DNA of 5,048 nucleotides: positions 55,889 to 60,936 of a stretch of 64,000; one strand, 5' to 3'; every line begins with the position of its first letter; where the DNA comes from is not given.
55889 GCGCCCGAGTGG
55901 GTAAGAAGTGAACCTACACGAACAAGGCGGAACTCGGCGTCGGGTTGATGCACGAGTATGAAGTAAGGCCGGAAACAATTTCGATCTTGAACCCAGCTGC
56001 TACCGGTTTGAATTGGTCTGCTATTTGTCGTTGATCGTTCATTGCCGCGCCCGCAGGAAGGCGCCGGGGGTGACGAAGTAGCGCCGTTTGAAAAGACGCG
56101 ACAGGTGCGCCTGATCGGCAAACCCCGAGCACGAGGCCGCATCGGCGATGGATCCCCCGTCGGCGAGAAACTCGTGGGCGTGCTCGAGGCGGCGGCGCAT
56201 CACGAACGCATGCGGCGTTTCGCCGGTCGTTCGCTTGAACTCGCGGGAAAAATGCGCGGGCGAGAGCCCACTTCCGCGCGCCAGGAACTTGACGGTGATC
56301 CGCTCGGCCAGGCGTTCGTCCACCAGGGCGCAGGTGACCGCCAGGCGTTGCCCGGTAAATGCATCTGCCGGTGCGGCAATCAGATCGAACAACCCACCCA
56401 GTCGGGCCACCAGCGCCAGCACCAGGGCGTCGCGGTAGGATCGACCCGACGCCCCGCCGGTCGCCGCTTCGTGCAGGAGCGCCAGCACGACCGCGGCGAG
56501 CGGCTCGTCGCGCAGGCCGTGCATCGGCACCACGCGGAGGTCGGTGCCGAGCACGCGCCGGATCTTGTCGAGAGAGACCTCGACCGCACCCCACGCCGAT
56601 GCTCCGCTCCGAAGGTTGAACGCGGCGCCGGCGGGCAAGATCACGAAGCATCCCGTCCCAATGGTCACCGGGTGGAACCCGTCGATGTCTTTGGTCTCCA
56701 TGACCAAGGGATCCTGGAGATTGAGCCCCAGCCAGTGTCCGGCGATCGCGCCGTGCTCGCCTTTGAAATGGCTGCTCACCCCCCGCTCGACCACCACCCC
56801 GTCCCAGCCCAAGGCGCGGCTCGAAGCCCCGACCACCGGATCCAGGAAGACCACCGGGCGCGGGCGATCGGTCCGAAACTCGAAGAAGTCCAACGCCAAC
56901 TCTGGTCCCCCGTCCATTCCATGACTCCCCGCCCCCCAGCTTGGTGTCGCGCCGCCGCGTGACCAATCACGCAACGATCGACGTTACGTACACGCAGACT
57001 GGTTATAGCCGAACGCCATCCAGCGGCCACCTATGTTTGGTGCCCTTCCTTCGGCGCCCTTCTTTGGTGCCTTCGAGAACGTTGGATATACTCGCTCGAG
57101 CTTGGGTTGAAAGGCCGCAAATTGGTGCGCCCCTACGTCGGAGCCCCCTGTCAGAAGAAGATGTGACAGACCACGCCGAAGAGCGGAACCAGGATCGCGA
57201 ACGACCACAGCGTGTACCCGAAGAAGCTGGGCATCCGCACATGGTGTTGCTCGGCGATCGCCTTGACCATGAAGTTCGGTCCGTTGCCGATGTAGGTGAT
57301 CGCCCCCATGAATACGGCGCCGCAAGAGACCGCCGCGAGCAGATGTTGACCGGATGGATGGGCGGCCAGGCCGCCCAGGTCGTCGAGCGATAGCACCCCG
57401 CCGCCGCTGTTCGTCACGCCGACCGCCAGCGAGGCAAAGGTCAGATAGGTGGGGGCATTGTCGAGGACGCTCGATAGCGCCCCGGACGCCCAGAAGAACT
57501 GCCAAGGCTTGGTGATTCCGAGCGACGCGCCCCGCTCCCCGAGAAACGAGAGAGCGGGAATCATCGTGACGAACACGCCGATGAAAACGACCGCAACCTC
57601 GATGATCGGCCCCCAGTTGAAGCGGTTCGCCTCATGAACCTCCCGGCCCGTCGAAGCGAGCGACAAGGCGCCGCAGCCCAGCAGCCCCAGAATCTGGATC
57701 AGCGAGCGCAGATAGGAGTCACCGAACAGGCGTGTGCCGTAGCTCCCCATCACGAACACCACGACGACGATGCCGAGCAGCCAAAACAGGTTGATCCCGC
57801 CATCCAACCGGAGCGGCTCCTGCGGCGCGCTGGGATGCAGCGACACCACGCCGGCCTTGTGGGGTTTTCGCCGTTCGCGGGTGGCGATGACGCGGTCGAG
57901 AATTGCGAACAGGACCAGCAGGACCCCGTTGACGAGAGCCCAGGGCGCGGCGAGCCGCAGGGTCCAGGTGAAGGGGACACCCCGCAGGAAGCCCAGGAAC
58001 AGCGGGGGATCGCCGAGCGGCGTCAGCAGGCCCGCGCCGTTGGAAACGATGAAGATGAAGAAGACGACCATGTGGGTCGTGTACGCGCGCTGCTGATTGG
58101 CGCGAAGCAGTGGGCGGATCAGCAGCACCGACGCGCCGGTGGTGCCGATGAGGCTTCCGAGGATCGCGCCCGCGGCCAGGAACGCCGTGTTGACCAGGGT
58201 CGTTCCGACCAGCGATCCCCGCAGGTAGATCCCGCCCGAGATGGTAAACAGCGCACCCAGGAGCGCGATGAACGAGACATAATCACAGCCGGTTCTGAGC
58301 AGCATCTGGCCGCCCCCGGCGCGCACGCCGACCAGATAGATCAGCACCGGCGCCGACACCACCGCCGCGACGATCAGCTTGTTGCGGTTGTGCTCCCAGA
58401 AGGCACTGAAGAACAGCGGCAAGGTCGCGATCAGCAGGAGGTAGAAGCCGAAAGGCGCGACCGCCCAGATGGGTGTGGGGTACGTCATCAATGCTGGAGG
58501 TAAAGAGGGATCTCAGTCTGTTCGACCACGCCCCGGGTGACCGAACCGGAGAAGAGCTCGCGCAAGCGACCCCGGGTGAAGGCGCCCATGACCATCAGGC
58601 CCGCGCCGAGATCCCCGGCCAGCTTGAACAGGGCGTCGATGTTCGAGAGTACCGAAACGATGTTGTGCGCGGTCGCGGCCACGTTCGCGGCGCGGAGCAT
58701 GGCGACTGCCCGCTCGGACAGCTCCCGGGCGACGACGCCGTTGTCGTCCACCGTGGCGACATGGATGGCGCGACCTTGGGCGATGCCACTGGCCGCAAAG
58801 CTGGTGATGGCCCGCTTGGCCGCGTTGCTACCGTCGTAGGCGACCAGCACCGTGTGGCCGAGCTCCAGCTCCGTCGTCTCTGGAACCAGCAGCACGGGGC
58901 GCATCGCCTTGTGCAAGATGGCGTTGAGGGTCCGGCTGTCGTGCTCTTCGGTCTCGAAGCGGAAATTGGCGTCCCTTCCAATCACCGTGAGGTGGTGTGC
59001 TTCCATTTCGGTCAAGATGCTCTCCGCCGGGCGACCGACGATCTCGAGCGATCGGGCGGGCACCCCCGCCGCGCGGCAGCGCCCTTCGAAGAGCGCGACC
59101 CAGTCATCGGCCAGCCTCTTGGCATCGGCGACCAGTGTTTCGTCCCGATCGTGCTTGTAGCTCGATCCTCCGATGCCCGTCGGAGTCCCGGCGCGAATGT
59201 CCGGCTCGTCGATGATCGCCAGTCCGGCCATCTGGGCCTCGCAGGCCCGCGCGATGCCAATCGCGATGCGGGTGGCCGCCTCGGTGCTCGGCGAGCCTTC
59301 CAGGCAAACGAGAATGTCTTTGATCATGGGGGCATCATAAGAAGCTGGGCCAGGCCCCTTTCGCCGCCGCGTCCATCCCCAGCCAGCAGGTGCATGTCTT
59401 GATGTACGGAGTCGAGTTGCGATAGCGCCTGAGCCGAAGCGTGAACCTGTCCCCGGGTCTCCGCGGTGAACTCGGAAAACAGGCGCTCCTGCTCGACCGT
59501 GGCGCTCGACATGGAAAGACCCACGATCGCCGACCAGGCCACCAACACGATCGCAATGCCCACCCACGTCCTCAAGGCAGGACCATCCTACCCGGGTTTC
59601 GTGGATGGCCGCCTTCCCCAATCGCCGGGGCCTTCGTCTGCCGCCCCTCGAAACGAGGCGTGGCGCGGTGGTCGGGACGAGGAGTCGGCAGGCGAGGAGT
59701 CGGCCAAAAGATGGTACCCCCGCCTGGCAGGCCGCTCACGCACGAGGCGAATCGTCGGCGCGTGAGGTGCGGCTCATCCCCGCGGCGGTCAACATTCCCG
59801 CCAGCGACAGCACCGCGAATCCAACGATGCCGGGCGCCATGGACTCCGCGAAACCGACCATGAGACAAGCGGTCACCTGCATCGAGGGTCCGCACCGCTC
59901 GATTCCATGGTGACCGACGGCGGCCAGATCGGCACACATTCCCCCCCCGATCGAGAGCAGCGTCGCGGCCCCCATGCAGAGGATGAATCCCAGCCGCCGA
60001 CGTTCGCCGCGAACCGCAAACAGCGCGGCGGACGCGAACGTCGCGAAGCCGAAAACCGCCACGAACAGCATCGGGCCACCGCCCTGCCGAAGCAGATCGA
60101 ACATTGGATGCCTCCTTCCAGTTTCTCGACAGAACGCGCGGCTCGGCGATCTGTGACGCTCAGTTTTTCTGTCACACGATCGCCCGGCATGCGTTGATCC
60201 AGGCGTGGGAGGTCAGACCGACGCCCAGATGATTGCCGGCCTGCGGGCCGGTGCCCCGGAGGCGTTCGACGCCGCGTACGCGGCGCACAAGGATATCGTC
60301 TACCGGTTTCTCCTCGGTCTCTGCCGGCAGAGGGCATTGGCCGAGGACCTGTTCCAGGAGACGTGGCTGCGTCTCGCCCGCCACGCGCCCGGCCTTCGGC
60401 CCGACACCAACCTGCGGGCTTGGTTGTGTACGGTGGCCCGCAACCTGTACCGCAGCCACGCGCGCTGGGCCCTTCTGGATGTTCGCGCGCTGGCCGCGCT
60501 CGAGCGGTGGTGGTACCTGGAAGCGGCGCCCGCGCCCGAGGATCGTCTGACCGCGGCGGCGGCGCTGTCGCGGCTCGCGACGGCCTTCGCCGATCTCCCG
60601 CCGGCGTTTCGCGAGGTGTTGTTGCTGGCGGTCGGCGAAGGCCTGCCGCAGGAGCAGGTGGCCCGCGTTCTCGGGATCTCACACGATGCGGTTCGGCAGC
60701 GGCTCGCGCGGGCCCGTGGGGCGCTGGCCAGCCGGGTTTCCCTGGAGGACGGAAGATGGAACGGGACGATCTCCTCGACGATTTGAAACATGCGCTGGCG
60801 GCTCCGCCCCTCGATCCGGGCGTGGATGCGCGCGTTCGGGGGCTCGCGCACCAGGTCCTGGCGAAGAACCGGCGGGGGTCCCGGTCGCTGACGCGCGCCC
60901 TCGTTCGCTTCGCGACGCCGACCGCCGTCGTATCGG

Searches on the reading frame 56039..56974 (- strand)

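Call 10: search_protein_families(library=pfam, proteins=[window:56039-56974:-], max_evalue=0.001)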
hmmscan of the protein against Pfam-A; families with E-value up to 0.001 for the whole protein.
window:56039-56974:- (311 aa): 2 families
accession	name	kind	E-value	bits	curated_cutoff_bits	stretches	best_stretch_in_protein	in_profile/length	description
PF12833.13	HTH_18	-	2.5e-20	73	33.6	1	231-308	1-79/80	Helix-turn-helix domain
PF00165.29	HTH_AraC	-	7.4e-16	58.3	26.6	2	220-258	3-41/42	Bacterial regulatory helix-turn-helix proteins, AraC family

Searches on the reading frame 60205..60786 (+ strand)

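Call 60: search_protein_families(library=pfam, proteins=[window:60205-60786:+], max_evalue=0.01)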
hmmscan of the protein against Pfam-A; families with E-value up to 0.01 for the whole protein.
window:60205-60786:+ (193 aa): 7 families
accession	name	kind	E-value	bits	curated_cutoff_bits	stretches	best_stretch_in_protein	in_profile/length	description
PF04542.20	Sigma70_r2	-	2.8e-14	53.1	24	1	25-87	2-66/71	Sigma-70 region 2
PF08281.18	Sigma70_r4_2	-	6.8e-12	45.3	25.7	1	123-174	3-54/54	Sigma-70, region 4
PF04545.22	Sigma70_r4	-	1.4e-10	41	24.1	1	127-174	1-48/50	Sigma-70, region 4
PF13384.12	HTH_23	-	0.00055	20.1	24.6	1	140-170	11-41/50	Homeodomain-like domain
PF07638.17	Sigma70_ECF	-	0.0006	20.2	21.1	1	110-175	119-180/185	ECF sigma factor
PF13404.12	HTH_AsnC-type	-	0.0055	16.9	27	0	148-169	19-40/42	AsnC-type helix-turn-helix domain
PF22233.2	PhyR_sigma-like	-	0.0092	16.2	27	0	130-170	3-43/50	Response regulator PhyR, sigma-like domain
